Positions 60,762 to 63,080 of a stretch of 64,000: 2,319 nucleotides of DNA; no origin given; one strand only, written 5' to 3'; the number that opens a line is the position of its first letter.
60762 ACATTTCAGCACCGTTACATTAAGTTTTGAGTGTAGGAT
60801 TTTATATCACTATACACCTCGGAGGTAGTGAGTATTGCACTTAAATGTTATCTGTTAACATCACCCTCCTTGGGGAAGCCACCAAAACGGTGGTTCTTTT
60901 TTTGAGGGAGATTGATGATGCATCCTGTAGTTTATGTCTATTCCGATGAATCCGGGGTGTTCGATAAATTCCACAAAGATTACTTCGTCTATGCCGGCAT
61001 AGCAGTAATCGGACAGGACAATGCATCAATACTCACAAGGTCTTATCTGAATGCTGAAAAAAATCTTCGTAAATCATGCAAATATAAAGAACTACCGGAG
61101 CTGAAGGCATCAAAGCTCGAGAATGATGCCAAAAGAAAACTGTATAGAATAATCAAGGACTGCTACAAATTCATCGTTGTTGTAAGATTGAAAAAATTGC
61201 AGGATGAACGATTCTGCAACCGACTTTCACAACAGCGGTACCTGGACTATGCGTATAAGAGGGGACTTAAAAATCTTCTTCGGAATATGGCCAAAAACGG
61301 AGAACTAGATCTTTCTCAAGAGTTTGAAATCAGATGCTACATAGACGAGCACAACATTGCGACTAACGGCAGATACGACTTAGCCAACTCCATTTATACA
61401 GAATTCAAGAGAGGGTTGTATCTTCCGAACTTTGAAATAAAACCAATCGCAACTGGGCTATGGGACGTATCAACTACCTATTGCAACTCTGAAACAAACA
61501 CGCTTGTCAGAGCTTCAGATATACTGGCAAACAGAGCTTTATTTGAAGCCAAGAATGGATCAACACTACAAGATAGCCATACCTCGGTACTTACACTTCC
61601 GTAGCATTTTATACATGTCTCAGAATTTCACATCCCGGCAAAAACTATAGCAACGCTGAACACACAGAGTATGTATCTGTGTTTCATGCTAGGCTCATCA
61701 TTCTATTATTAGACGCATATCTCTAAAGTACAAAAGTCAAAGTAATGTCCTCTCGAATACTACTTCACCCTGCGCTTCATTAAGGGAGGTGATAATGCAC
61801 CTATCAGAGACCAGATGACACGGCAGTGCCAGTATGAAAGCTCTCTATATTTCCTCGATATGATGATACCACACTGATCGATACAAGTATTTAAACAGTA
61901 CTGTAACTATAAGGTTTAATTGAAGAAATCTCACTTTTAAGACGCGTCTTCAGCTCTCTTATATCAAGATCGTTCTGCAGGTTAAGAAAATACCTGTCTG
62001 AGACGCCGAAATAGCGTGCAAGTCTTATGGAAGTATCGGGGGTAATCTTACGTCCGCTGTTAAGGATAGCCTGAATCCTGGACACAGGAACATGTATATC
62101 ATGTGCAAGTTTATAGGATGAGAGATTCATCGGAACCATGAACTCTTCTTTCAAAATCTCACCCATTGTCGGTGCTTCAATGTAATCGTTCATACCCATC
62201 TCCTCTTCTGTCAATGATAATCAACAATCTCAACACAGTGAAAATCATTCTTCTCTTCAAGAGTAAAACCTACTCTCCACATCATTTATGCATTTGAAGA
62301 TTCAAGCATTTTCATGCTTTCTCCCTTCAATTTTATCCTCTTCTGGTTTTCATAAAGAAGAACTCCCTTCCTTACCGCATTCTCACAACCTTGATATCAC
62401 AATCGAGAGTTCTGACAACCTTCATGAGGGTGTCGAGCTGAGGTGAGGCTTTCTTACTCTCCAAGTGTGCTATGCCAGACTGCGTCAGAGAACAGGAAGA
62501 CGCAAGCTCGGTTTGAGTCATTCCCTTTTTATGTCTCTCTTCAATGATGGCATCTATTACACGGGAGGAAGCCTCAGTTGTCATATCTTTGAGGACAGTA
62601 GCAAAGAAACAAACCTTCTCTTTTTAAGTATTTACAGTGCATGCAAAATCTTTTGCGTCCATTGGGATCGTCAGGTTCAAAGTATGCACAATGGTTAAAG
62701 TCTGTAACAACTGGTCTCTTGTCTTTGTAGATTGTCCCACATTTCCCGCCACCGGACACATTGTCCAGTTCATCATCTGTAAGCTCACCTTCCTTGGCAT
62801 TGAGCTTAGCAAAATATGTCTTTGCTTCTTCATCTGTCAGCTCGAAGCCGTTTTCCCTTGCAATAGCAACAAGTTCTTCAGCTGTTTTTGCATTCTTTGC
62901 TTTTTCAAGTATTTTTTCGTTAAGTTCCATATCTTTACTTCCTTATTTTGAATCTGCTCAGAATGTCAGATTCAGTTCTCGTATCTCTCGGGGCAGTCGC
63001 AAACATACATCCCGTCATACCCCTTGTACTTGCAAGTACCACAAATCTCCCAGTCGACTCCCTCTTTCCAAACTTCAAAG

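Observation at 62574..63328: Tandem orphan Nif11-type double-glycine precursors with long Cys-rich cores and a hypervariable loop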

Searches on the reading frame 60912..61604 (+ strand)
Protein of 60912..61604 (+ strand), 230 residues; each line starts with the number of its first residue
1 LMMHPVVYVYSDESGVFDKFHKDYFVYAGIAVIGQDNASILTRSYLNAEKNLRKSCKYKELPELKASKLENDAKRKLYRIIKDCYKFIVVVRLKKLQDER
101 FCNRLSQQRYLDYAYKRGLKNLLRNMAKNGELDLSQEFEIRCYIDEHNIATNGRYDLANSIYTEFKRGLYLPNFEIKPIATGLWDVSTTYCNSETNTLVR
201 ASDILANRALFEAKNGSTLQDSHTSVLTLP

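Call 3: search_protein_families(library=pfam, proteins=[window:60912-61604:+], max_evalue=1)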
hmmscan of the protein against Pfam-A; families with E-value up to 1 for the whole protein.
window:60912-61604:+ (230 aa): 1 family
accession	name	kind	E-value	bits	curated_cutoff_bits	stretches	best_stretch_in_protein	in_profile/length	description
PF12686.12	DUF3800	-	1.2e-09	39.4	21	1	8-208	1-145/149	Protein of unknown function (DUF3800)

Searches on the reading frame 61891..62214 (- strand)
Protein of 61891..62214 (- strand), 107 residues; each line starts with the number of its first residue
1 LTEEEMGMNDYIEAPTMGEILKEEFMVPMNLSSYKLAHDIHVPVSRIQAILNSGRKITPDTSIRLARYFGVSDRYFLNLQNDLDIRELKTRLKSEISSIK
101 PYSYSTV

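Call 3: search_protein_families(library=pfam, proteins=[window:61891-62214:-], max_evalue=1)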
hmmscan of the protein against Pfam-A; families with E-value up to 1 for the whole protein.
window:61891-62214:- (107 aa): 3 families
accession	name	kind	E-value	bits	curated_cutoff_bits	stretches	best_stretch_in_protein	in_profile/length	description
PF01381.28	HTH_3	-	5.4e-08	33.2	23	1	26-76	5-55/55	Helix-turn-helix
PF12844.13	HTH_19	-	0.004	17.5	30.2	1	30-80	12-62/64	Helix-turn-helix domain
PF13560.12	HTH_31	-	0.087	13.6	27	1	35-73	19-58/64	Helix-turn-helix domain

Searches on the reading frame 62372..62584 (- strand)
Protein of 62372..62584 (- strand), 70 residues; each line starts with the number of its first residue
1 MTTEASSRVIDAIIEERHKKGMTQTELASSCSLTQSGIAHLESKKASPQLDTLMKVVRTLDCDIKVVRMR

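Call 3: search_protein_families(library=pfam, proteins=[window:62372-62584:-], max_evalue=1)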
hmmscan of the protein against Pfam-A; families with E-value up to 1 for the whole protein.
window:62372-62584:- (70 aa): 7 families
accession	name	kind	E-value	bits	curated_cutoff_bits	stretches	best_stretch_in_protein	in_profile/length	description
PF01381.28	HTH_3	-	7.5e-11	42.3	23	1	14-64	2-52/55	Helix-turn-helix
PF13744.12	HTH_37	-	1.5e-06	28.3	27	1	5-67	15-78/80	Helix-turn-helix domain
PF13443.12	HTH_26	-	3.7e-06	27.5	22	1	17-64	6-54/63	Cro/C1-type HTH DNA-binding domain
PF21716.3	dnstrm_HI1420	-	4.7e-06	26.8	27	1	6-67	30-89/90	Probable addiction module antidote protein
PF13560.12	HTH_31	-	0.00012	22.8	27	1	17-63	10-57/64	Helix-turn-helix domain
PF12844.13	HTH_19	-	0.0003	21.1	30.2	1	17-62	8-53/64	Helix-turn-helix domain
PF20024.5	DUF6432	-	0.1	13.3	29.6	1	7-58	15-62/97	Family of unknown function (DUF6432)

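Call 4: search_protein_families(library=ncbifam, proteins=[window:62372-62584:-], max_evalue=1)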
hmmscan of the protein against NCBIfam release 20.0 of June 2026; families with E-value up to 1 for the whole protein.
window:62372-62584:- (70 aa): 19 families
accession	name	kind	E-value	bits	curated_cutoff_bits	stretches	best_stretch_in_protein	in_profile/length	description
TIGR03070.1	couple_hipB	subfamily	1.4e-08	34.6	71.65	1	13-61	7-55/58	type II toxin-antitoxin system Y4mF family antitoxin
NF041951.1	phage_RstR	subfamily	8.2e-08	32.5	80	1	11-61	5-55/108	RstR family transcriptional repressor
NF007408.0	PRK09943.1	equivalog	1.5e-06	27.9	211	1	12-60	11-59/185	HTH-type transcriptional regulator PuuR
NF007271.0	PRK09726.1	equivalog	3.1e-06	27.1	79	1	17-65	21-69/88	type II toxin-antitoxin system antitoxin HipB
TIGR00270.2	TIGR00270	equivalog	9.2e-06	25.6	110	1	12-64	79-131/159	multiprotein bridging factor aMBF1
NF047948.1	male_kill_WMK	equivalog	0.00015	21.3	300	1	8-66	162-220/300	WO male-killing family protein Wmk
TIGR02684.1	dnstrm_HI1420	hypoth_equivalog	0.00016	21.8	53.7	1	6-66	30-88/89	addiction module antidote protein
NF006015.0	PRK08154.1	subfamily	0.00033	19.9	204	1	13-66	35-88/314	anaerobic benzoate catabolism transcriptional regulator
NF010465.0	PRK13890.1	equivalog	0.001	19.2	96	1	17-64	14-61/121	conjugal transfer protein TrbA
TIGR03830.1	CxxCG_CxxCG_HTH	subfamily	0.0012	18.6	61.8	1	7-57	63-116/127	type II TA system antitoxin MqsA family protein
NF007257.0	PRK09706.1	subfamily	0.0014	18.4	101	1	11-63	7-60/135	transcriptional repressor DicA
TIGR02612.1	mob_myst_A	hypoth_equivalog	0.0046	16.8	122.6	1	17-63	34-82/150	mobile mystery protein A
NF052239.1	antitox_spr1629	equivalog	0.011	14.9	335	1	17-63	11-57/377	spr1629 family repressor/antitoxin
TIGR00673.1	cynS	equivalog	0.013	15.5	113.3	1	5-66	5-66/150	cyanase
NF003162.0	PRK04140.1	equivalog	0.028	13.4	263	1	13-64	131-182/317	transcriptional regulator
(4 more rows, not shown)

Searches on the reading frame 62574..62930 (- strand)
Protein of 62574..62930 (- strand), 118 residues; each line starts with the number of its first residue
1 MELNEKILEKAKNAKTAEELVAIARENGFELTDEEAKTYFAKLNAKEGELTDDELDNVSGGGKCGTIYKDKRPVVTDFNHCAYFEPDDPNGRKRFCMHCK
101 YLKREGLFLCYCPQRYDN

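Call 3: search_protein_families(library=pfam, proteins=[window:62574-62930:-], max_evalue=1)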
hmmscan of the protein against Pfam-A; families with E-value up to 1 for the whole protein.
window:62574-62930:- (118 aa): 2 families
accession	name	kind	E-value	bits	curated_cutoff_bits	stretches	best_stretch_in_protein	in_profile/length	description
PF07862.16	Nif11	-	1.6e-06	28.7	23.8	1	5-35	17-47/48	Nif11 domain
PF11116.13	DUF2624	-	0.0018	19.5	24.7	1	1-49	1-49/83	Protein of unknown function (DUF2624)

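Call 4: search_protein_families(library=ncbifam, proteins=[window:62574-62930:-], max_evalue=1)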
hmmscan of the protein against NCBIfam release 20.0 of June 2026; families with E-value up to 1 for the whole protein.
window:62574-62930:- (118 aa): 10 families
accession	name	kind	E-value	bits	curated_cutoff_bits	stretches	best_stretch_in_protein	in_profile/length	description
TIGR03798.1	leader_Nif11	subfamily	1e-10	41.7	32.3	1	4-61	16-68/68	Nif11-like leader peptide family RiPP precursor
NF038034.1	lactGbeta_entB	subfamily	0.0017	18.5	37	1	50-66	1-17/38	lactococcin G-beta/enterocin 1071B family bacteriocin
NF038167.1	cyan_ocin_like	subfamily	0.061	13.5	32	1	49-69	10-23/72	CTB family bacteriocin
TIGR03793.1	leader_NHLP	domain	0.064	13.1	50.9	1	28-61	43-77/77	NHLP leader peptide family RiPP precursor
TIGR01022.1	rpmJ_bact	equivalog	0.087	12.9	22.7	1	93-112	8-27/37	50S ribosomal protein L36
TIGR01847.1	bacteriocin_sig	domain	0.088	13.5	15.7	1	49-61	3-15/15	bacteriocin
NF040664.1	HEC_x9_TCC_lant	equivalog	0.092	12.9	46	1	49-67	2-20/39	lacticin 481 family lantibiotic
NF038399.1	NH_RiPP_Os17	domain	0.13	12.4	40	1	21-37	25-41/63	Os1348 family NHLP clan protein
TIGR03949.1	bact_IIb_cerein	subfamily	0.27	11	21.5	1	49-62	3-16/45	class IIb bacteriocin, lactobin A/cerein 7B family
NF033772.1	pheromone_VP1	equivalog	0.73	10.1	85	0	49-62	11-24/65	peptide pheromone VP1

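Call 48: find_encoding_contigs(protein=window:62574-62930:-, flank=10000, max_places=6)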
Protein window:62574-62930:- (118 aa): 1 contig read that carries it; 1 place shown.
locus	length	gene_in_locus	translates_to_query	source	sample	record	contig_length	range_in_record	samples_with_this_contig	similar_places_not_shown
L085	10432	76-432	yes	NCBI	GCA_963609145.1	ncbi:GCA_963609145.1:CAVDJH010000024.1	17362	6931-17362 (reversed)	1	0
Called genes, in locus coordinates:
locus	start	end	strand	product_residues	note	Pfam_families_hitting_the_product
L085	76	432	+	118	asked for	PF07862:Nif11 (weak)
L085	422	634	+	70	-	PF13744:HTH_37, PF21716:dnstrm_HI1420 (weak), PF01381:HTH_3, PF13443:HTH_26 (weak)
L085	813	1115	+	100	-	PF01381:HTH_3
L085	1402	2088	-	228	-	PF12686:DUF3800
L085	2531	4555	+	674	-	PF01734:Patatin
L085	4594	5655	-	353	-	PF13428:TPR_14 (faint), PF14559:TPR_19 (faint)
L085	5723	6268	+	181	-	PF02677:QueH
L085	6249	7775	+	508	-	PF13396:PLDc_N, PF13091:PLDc_2, PF00614:PLDc (weak)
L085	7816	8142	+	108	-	PF01371:Trp_repressor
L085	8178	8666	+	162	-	-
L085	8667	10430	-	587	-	PF04851:ResIII, PF00270:DEAD, PF00271:Helicase_C, PF03880:DbpA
